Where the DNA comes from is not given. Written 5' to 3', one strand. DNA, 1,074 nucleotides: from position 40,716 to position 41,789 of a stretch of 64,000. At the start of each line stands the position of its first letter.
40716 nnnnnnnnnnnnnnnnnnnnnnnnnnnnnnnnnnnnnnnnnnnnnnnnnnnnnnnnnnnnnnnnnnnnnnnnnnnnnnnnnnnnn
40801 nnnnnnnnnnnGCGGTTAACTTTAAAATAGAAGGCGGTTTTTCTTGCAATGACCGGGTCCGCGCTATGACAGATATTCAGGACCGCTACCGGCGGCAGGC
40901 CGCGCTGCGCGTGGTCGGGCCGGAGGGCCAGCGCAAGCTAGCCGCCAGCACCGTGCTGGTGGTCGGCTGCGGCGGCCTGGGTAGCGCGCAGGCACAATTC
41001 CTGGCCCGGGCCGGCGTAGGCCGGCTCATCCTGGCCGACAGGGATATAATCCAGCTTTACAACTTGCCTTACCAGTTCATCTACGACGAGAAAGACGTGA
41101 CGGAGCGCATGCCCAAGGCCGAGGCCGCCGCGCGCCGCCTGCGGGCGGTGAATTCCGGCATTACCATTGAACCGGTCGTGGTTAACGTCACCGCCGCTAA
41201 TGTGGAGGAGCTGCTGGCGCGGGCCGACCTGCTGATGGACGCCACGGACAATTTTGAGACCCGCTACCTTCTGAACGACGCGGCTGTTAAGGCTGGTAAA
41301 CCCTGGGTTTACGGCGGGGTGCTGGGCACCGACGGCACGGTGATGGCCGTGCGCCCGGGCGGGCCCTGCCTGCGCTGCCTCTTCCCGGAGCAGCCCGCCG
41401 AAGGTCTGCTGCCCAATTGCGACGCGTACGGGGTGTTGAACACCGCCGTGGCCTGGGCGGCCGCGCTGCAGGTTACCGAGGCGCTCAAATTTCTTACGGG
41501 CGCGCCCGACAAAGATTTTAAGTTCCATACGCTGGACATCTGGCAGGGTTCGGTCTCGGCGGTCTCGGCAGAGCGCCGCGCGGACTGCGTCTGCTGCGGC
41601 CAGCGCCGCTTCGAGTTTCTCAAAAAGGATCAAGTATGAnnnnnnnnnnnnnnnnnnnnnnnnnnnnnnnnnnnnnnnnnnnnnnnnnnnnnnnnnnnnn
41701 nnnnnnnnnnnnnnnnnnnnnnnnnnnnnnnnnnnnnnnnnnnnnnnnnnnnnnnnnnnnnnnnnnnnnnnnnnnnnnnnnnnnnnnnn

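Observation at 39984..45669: XdhC, ThiF/MoeB-type E1, XdhA, XdhB and MoaD: an E1 / ubiquitin-like sulfur-carrier pair bracketing a xanthine dehydrogenase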

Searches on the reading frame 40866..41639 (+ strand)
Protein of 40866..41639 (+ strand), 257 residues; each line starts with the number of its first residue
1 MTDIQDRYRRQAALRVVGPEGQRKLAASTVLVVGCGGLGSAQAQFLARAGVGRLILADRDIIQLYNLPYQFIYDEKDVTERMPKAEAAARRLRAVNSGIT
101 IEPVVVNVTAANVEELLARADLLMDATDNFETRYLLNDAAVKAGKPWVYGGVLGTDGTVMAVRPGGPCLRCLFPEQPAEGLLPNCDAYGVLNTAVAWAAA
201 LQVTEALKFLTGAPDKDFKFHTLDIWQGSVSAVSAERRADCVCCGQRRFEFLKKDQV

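Call 3: search_protein_families(library=pfam, proteins=[window:40866-41639:+])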
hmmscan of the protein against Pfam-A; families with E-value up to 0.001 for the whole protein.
window:40866-41639:+ (257 aa): 3 families
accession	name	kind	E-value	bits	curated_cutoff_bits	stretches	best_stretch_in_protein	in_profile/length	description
PF00899.27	ThiF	-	2.5e-72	243.3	28.1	1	8-241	1-236/238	ThiF family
PF03435.24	Sacchrp_dh_NADP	-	0.00024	21.8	25.1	0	30-144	1-92/129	Saccharopine dehydrogenase NADP binding domain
PF02826.25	2-Hacid_dh_C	-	0.00032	20.6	25.1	0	22-59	31-67/178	D-isomer specific 2-hydroxyacid dehydrogenase, NAD binding domain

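Call 4: search_protein_families(library=ncbifam, proteins=[window:40866-41639:+])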
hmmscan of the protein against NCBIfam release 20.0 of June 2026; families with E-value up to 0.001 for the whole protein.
window:40866-41639:+ (257 aa): 23 families
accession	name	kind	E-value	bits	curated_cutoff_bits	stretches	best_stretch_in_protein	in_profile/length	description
NF009123.0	PRK12475.1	subfamily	4.6e-70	236.6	510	1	5-248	2-247/338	MoeB/ThiF family adenylyltransferase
TIGR02356.1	adenyl_thiF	equivalog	6.2e-68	228.2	275.25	1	7-210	1-203/203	thiazole biosynthesis adenylyltransferase ThiF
NF006444.0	PRK08762.1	equivalog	2.5e-64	217.3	449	1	5-248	125-371/387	molybdopterin-synthase adenylyltransferase MoeB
NF047750.1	SAMPActivE1UbaA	equivalog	3e-59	200.6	450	1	5-250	10-254/270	SAMP-activating enzyme E1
NF004281.0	PRK05690.1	subfamily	5.2e-51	173.3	266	1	6-241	11-245/250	molybdopterin-synthase adenylyltransferase MoeB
NF004111.0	PRK05600.1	equivalog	2e-48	165.4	437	1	5-213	19-229/371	ThiF family adenylyltransferase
NF005902.0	PRK07878.1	equivalog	1.2e-46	159.4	647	1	6-214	21-232/392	adenylyltransferase/sulfurtransferase MoeZ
NF005646.0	PRK07411.1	equivalog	2.4e-45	155.3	633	1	5-214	16-224/390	molybdopterin-synthase adenylyltransferase MoeB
NF006204.0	PRK08328.1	equivalog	7.9e-43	146.7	339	1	6-214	8-209/231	hypothetical protein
TIGR02355.1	moeB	equivalog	1.6e-39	135.8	376.55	1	7-239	4-235/240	molybdopterin-synthase adenylyltransferase MoeB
NF006395.0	PRK08644.1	equivalog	2.7e-26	92.5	159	1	17-149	20-151/215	sulfur carrier protein ThiS adenylyltransferase ThiF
TIGR02354.1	thiF_fam2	equivalog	1.3e-19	70.9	152.2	1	18-142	12-133/200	thiamine biosynthesis protein ThiF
NF006077.0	PRK08223.1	equivalog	9.5e-19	67.5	266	1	5-168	8-169/296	hypothetical protein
NF058523.1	6A-MBL_cap2_3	equivalog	1.7e-16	59.9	320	1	11-140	285-412/665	anti-phage 6A-MBL system cap2_3 protein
TIGR01408.1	Ube1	subfamily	1.1e-15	56.5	750.05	1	7-164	401-563/1008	ubiquitin-activating enzyme E1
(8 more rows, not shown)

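Call 10: find_homologous_proteins(query=window:40866-41639:+)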
Query window:40866-41639:+ (257 aa): 7684 proteins with E <= 0.001 among 8000 candidates; the best 120 are listed.
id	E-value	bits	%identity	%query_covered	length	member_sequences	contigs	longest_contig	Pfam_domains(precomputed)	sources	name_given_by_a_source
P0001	6.9e-168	575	100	100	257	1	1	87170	PF00899.28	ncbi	-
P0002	1.7e-152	524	92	100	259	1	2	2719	PF00899.28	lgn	-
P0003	1.7e-145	501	89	98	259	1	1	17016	PF00899.28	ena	-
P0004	1.7e-121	423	76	98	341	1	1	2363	PF00899.28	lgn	-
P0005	4.6e-119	415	74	96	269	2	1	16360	PF00899.28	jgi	jgi:adenylyltransferase/sulfurtransferase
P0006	1.0e-117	410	74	96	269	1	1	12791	PF00899.28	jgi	jgi:molybdopterin/thiamine biosynthesis adenylyltransferase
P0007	3.2e-117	409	73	98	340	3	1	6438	PF00899.28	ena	-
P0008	1.1e-116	407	72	98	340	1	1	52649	PF00899.28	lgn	-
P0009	1.2e-116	407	73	96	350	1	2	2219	PF00899.28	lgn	-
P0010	4.8e-116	405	71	97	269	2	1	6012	PF00899.28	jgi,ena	jgi:adenylyltransferase/sulfurtransferase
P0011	4.8e-116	405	73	96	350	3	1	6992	PF00899.28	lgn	-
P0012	7.7e-116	404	70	98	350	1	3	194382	PF00899.28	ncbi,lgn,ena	ncbi:MAG: ThiF family adenylyltransferase [Elusimicrobiales bacterium]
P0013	1.4e-115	403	72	98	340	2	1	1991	PF00899.28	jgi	-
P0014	5.7e-115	401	72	96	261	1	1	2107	PF00899.28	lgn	-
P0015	8.1e-115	401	71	98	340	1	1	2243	PF00899.28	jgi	jgi:adenylyltransferase/sulfurtransferase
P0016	1.6e-114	400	71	96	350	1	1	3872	PF00899.28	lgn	-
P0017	1.9e-114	399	73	96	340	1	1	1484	PF00899.28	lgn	-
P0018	3.1e-114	399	72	98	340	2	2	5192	PF00899.28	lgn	-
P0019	4.1e-114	398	73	98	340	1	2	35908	PF00899.28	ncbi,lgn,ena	-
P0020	7.4e-114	398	71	96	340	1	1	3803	PF00899.28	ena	-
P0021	1.0e-113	397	69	98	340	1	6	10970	PF00899.28,PF01488.27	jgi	jgi:adenylyltransferase/sulfurtransferase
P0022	4.3e-113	395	72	96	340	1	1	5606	PF00899.28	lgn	-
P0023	5.5e-113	395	70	97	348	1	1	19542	PF00899.28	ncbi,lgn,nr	ncbi:MAG: ThiF family adenylyltransferase [Deltaproteobacteria bacterium]|nr:ThiF family adenylyltra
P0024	7.5e-113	394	73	96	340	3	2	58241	PF00899.28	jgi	jgi:adenylyltransferase/sulfurtransferase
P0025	8.0e-113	394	71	96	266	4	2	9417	PF00899.28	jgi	jgi:adenylyltransferase/sulfurtransferase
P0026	1.0e-112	394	71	97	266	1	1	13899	PF00899.28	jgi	jgi:molybdopterin/thiamine biosynthesis adenylyltransferase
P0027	2.8e-112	392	70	98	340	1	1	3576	PF00899.28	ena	-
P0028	3.0e-112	392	70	99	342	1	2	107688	PF00899.28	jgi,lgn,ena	jgi:adenylyltransferase/sulfurtransferase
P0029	3.2e-112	392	70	96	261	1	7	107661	PF00899.28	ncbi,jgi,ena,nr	ncbi:MAG: hypothetical protein A2X32_09840 [Elusimicrobia bacterium GWC2_64_44]|nr:MAG: hypothetical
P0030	4.6e-112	392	71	96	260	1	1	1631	PF00899.28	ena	-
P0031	4.6e-112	392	71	96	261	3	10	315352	PF00899.28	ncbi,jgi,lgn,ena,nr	ncbi:MAG TPA: thiamine biosynthesis protein ThiF [Elusimicrobia bacterium]|nr:MAG: hypothetical prot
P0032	5.6e-112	391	70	97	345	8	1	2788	PF00899.28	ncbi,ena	-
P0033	1.3e-111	390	71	96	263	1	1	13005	PF00899.28,PF03435.25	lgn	-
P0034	2.0e-111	390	70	97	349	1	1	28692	PF00899.28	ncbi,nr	ncbi:MAG: ThiF family adenylyltransferase [Elusimicrobia bacterium]|nr:ThiF family adenylyltransfera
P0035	2.9e-111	389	71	96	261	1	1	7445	PF00899.28,PF03435.25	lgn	-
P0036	6.1e-111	388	71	96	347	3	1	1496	PF00899.28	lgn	-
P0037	2.3e-110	386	71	96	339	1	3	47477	PF00899.28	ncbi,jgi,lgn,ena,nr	ncbi:MAG TPA: ThiF family adenylyltransferase [Elusimicrobiales bacterium]|nr:ThiF family adenylyltr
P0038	3.7e-110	385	67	99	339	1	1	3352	PF00899.28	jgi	jgi:molybdopterin-synthase adenylyltransferase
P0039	3.8e-110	385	70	96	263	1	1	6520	PF00899.28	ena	-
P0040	9.5e-110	384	70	98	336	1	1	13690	PF00899.28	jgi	-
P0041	1.3e-109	384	70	96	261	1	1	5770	PF00899.28,PF03435.25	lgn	-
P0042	2.2e-109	383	69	97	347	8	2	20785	PF00899.28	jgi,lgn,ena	-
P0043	3.2e-109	382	67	97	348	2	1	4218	PF00899.28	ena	-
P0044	5.3e-109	382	70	93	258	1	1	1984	PF00899.28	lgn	-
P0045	2.7e-108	379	69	98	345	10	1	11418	PF00899.28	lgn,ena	-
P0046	2.7e-108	379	69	96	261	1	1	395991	PF00899.28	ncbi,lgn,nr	ncbi:MAG: HesA/MoeB/ThiF family protein [Elusimicrobiales bacterium]|nr:HesA/MoeB/ThiF family protei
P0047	6.3e-108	378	68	96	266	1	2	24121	PF00899.28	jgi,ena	-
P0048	1.0e-107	377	67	98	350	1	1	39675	PF00899.28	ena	-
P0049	1.4e-107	377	70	96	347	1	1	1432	PF00899.28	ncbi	-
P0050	1.5e-106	374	64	99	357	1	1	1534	PF00899.28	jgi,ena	-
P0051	1.7e-106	373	74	88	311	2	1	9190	PF00899.28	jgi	jgi:adenylyltransferase/sulfurtransferase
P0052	1.9e-106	373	70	96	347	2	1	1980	PF00899.28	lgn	-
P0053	2.1e-106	373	67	97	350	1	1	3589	PF00899.28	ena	-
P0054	2.6e-106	373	68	96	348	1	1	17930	PF00899.28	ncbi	ncbi:MAG: ThiF family adenylyltransferase [Thermodesulfobacteriota bacterium]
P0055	6.6e-106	372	69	96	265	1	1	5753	PF00899.28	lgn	-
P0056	7.8e-106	371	68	96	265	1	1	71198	PF00899.28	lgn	-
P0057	9.1e-106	371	66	97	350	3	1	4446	PF00899.28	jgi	jgi:adenylyltransferase/sulfurtransferase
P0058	9.6e-106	371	63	97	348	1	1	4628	PF00899.28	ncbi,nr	ncbi:MAG: ThiF family adenylyltransferase [Deltaproteobacteria bacterium]|nr:ThiF family adenylyltra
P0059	3.2e-105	369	66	99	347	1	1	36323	PF00899.28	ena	-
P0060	4.3e-105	369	64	97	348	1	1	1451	PF00899.28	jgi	jgi:adenylyltransferase/sulfurtransferase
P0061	7.5e-105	368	65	96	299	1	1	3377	PF00899.28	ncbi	-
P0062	7.9e-105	368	66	98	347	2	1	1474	PF00899.28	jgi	jgi:molybdopterin/thiamine biosynthesis adenylyltransferase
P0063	1.4e-104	367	63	97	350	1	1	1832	PF00899.28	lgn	-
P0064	1.5e-104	367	67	96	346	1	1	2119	PF00899.28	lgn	-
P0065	1.7e-104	367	65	98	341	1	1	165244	PF00899.28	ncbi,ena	-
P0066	1.8e-104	367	67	97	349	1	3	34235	PF00899.28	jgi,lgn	jgi:adenylyltransferase/sulfurtransferase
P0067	2.3e-104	366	66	97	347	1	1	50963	PF00899.28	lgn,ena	-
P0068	2.7e-104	366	66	98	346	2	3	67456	PF00899.28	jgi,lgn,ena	-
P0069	4.1e-104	366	66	96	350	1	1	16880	PF00899.28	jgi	jgi:molybdopterin-synthase adenylyltransferase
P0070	5.4e-104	365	66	98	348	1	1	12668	PF00899.28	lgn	-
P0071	8.3e-104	365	63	100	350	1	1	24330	PF00899.28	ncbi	ncbi:MAG: ThiF family adenylyltransferase [Thermodesulfobacteriota bacterium]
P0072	3.4e-103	363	65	98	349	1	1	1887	PF00899.28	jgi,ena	-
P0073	3.9e-103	362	65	97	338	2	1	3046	PF00899.28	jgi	-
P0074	1.1e-102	361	65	98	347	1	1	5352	PF00899.28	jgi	jgi:molybdopterin-synthase adenylyltransferase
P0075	1.1e-102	361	66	96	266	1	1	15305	PF00899.28,PF03435.25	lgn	-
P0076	1.2e-102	361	64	100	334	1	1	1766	PF00899.28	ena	-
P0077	1.3e-102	361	61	99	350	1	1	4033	PF00899.28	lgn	-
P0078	1.4e-102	361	64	98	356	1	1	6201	PF00899.28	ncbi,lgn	-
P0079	1.4e-102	361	65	98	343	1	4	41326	PF00899.28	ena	-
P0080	2.5e-102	360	65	96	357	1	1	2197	PF00899.28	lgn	-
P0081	3.3e-102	359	64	97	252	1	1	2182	PF00899.28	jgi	jgi:adenylyltransferase/sulfurtransferase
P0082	4.8e-102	359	63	98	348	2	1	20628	PF00899.28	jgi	jgi:adenylyltransferase/sulfurtransferase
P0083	5.9e-102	359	63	98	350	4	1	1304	PF00899.28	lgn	-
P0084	6.1e-102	359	67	96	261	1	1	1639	PF00899.28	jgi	-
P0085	8.4e-102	358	63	98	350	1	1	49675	PF00899.28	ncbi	ncbi:MAG: ThiF family adenylyltransferase [PVC group bacterium]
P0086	8.5e-102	358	64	96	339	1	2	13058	PF00899.28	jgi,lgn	jgi:adenylyltransferase/sulfurtransferase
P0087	1.7e-101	357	65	96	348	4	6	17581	PF00899.28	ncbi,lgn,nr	ncbi:MAG: thiazole biosynthesis adenylyltransferase ThiF [Myxococcales bacterium]|nr:thiazole biosyn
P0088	3.4e-101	356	62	100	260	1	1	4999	PF00899.28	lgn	-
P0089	3.5e-101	356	64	98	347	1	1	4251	PF00899.28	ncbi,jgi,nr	ncbi:MAG: thiazole biosynthesis adenylyltransferase ThiF [Deltaproteobacteria bacterium]|nr:thiazole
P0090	3.9e-101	356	65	97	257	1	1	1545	PF00899.28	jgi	jgi:molybdopterin/thiamine biosynthesis adenylyltransferase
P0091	1.6e-100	354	64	97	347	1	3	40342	PF00899.28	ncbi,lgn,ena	-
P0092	1.7e-100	354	63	98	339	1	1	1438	PF00899.28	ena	-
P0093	2.5e-100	353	65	97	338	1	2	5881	PF00899.28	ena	-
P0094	5.7e-100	352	65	97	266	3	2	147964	PF00899.28,PF03435.25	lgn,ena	-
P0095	6.1e-100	352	62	97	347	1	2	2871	PF00899.28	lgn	-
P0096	1.0e-99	351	63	96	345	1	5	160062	PF00899.28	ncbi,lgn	-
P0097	3.0e-99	350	61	96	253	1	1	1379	PF00899.28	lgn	-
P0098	1.2e-98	348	63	97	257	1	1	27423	PF00899.28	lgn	-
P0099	2.0e-98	347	61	98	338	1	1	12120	PF00899.28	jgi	jgi:molybdopterin-synthase adenylyltransferase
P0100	2.8e-98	347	63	97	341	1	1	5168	PF00899.28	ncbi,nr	ncbi:MAG TPA: ThiF family adenylyltransferase [Acidobacteriota bacterium]|nr:ThiF family adenylyltra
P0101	3.4e-98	346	61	98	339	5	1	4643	PF00899.28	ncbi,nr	ncbi:MAG: moeZ 1 [Acidobacteria bacterium]|nr:moeZ 1 [Acidobacteriota bacterium]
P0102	3.9e-98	346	60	94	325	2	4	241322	PF00899.28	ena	-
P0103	5.3e-98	346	63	97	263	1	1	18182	PF00899.28,PF03435.25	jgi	jgi:adenylyltransferase/sulfurtransferase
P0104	6.1e-98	345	65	95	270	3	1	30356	PF00899.28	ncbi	-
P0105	1.4e-97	344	61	98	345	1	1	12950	PF00899.28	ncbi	-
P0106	3.2e-97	343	63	98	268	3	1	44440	PF00899.28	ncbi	ncbi:MAG: HesA/MoeB/ThiF family protein [Elusimicrobiales bacterium]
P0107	3.8e-97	343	60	97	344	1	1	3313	PF00899.28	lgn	-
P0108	4.1e-97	343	62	97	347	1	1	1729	PF00899.28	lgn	-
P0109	1.6e-96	341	60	96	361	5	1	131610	PF00899.28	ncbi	-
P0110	1.7e-96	341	62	97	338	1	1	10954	PF00899.28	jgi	jgi:molybdopterin-synthase adenylyltransferase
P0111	1.7e-96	341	62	98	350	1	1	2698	PF00899.28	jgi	jgi:molybdopterin-synthase adenylyltransferase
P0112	1.8e-96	341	63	96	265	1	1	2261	PF00899.28,PF03435.25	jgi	-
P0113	3.1e-96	340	63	96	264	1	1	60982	PF00899.28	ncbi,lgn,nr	ncbi:MAG: HesA/MoeB/ThiF family protein [Elusimicrobiales bacterium]|nr:HesA/MoeB/ThiF family protei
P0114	3.2e-96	340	63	96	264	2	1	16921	PF00899.28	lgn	-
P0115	3.6e-96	340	62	97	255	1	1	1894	PF00899.28,PF03435.25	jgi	jgi:molybdopterin/thiamine biosynthesis adenylyltransferase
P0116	3.7e-96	340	62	96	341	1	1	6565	PF00899.28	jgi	jgi:adenylyltransferase/sulfurtransferase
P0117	6.0e-96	339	63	97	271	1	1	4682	PF00899.28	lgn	-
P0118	6.5e-96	339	62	96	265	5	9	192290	PF00899.28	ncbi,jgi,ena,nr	ncbi:MAG: hypothetical protein A2049_12390 [Elusimicrobia bacterium GWA2_62_23]|nr:MAG: hypothetical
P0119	1.1e-95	338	60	97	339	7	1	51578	PF00899.28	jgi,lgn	jgi:adenylyltransferase/sulfurtransferase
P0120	1.7e-95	337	62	98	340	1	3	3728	PF00899.28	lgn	-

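Call 12: find_encoding_contigs(protein=P0001, flank=10000, max_places=3)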
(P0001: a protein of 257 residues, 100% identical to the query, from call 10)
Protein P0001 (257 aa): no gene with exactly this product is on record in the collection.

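Call 13: find_related_loci(query=window:40866-41639:+, collection=genome_contigs, flank=10000)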
Query window:40866-41639:+ (257 aa) in genome_contigs; peptide patterns used: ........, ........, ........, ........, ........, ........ (x = any residue, [..] = any of these).
153 stretches matched a pattern; 11 encode a relative of the query (tblastn E <= 1e-3); 11 distinct loci.
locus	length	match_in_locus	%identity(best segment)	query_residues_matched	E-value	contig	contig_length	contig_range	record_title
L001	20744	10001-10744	71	7-253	7e-110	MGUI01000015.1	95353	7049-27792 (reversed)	MAG: Elusimicrobia bacterium GWD2_63_28 gwd2_scaffold_150, whole genome shotgun sequence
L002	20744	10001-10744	69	7-253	9e-109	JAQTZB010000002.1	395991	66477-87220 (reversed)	MAG: Elusimicrobiales bacterium isolate STC_50 NODE_26_length_395991_cov_6.381505_Sandtown_C, whole genome shotgun seque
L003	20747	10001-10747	70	6-253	4e-108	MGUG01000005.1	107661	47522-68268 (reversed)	MAG: Elusimicrobia bacterium GWC2_64_44 gwc2_scaffold_105, whole genome shotgun sequence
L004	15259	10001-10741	71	7-252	5e-107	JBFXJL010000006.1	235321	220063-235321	MAG: Elusimicrobiales bacterium isolate CA_2019_TPIn_50 NODE_181_length_235321_cov_35.097345_TPIn, whole genome shotgun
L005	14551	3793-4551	70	3-254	1e-106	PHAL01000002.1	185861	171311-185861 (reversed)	MAG: Elusimicrobia bacterium HGW-Elusimicrobia-3 08E140C01_scaffold_216, whole genome shotgun sequence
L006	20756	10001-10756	69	6-256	4e-103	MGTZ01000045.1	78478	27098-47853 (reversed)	MAG: Elusimicrobia bacterium GWB2_63_16 gwb2_scaffold_458_b, whole genome shotgun sequence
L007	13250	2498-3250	49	4-252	1e-78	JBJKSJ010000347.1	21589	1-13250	MAG: Ktedonobacterales bacterium isolate Bin_8 S1Ck127_962591_flag_1_multi_8.0000_len_21589, whole genome shotgun sequen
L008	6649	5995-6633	50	4-215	2e-67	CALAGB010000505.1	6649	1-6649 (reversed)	MAG TPA_asm: uncultured Thermomicrobiales bacterium isolate SRR3997478_bin.72_CONCOCT_v1.1_MAG genome assembly, contig:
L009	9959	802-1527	39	6-246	1e-47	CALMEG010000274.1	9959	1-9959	MAG TPA_asm: uncultured Rhodobacteraceae bacterium isolate SRR2107182_bin.32_CONCOCT_v1.1_MAG genome assembly, contig: E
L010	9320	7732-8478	52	6-252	5e-69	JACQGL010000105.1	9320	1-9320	MAG: Armatimonadetes bacterium isolate NC_groundwater_1072_Ag_S2p5_66_82 S_2p5_S6_coassembly_k141_2088700, whole genome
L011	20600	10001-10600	41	8-212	3e-37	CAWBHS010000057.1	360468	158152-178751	MAG: uncultured Verrucomicrobiae bacterium isolate MFD05684.bin.2.284 genome assembly, contig: contig_35227, whole genom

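Call 19: find_encoding_contigs(protein=P0023, flank=10000, max_places=1)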
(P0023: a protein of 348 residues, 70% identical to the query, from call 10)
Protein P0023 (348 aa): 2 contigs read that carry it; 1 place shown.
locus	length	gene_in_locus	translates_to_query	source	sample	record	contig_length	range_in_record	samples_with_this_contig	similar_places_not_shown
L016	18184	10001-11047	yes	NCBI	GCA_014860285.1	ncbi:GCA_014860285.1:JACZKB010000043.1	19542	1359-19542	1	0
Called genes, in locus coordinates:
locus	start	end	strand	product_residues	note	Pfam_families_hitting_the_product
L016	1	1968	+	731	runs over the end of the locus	PF00141:peroxidase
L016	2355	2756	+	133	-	-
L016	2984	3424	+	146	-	PF02082:Rrf2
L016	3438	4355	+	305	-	PF06426:SATase_N, PF00132:Hexapep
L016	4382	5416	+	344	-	PF02568:ThiI, PF03054:tRNA_Me_trans, PF18297:NFACT-R_2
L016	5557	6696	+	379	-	PF01053:Cys_Met_Meta_PP, PF00155:Aminotran_1_2 (weak)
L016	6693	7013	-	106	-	PF14697:Fer4_21 (faint), PF00037:Fer4 (weak), PF12797:Fer4_2 (weak), PF12837:Fer4_6 (weak), PF13237:Fer4_10, PF12838:Fer4_7 (weak), PF13187:Fer4_9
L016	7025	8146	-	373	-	PF03599:CdhD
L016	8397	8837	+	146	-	PF02082:Rrf2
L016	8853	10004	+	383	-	PF00266:Aminotran_5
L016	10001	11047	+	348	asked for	PF00899:ThiF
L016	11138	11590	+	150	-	PF02082:Rrf2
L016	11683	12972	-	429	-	PF01053:Cys_Met_Meta_PP, PF00155:Aminotran_1_2, PF01041:DegT_DnrJ_EryC1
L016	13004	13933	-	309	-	PF00291:PALP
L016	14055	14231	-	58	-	-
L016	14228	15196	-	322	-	PF04204:HTS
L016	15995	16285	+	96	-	-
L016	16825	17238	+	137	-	-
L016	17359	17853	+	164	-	PF07681:DoxX (weak)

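Call 20: find_encoding_contigs(protein=P0085, flank=10000, max_places=1)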
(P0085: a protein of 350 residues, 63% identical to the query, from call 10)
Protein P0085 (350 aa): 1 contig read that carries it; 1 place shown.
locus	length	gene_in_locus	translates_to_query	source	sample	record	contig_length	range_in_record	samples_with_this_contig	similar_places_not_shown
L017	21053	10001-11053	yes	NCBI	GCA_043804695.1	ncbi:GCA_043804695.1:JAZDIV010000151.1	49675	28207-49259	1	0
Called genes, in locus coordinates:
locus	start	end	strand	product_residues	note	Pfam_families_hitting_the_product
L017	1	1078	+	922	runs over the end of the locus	-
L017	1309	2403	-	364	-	PF13439:Glyco_transf_4, PF13579:Glyco_trans_4_4, PF20706:GT4-conflict (weak), PF00534:Glycos_transf_1, PF13692:Glyco_trans_1_4, PF13524:Glyco_trans_1_2 (faint)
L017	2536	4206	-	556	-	PF13231:PMT_2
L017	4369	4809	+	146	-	PF02082:Rrf2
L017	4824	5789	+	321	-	PF00291:PALP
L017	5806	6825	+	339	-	PF02568:ThiI, PF03054:tRNA_Me_trans (weak), PF18297:NFACT-R_2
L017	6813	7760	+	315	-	PF02625:XdhC_CoxI, PF13478:XdhC_C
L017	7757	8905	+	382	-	PF00266:Aminotran_5, PF01212:Beta_elim_lyase (weak)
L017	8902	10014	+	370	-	PF03054:tRNA_Me_trans, PF20259:tRNA_Me_trans_M, PF20258:tRNA_Me_trans_C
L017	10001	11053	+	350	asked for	PF00899:ThiF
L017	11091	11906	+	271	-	PF05690:ThiG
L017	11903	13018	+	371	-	PF04055:Radical_SAM, PF06968:BATS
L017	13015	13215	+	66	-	PF02597:ThiS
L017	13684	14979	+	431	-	PF01053:Cys_Met_Meta_PP, PF01041:DegT_DnrJ_EryC1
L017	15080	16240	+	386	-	PF00561:Abhydrolase_1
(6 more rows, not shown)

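Call 21: find_encoding_contigs(protein=P0065, flank=10000, max_places=1)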
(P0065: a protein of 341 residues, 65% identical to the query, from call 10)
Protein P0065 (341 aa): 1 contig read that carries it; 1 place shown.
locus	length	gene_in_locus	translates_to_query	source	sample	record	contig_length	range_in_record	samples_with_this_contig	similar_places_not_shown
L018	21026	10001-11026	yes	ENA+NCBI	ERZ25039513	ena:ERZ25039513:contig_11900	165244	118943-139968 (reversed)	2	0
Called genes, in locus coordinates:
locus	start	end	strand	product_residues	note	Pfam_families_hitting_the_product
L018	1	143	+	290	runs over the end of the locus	PF02633:Creatininase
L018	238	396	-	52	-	-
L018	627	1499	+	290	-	PF00370:FGGY_N (weak), PF02782:FGGY_C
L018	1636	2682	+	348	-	-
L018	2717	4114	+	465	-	PF02952:Fucose_iso_C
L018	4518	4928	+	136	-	-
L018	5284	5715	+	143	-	PF00291:PALP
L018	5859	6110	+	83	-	PF00291:PALP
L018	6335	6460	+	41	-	-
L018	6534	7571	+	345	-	PF01053:Cys_Met_Meta_PP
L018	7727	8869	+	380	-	PF00266:Aminotran_5, PF00155:Aminotran_1_2 (faint)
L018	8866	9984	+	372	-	PF03054:tRNA_Me_trans, PF20259:tRNA_Me_trans_M, PF20258:tRNA_Me_trans_C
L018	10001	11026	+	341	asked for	PF00899:ThiF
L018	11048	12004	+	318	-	PF04055:Radical_SAM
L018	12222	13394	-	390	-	PF00179:UQ_con (weak)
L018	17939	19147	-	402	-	PF00899:ThiF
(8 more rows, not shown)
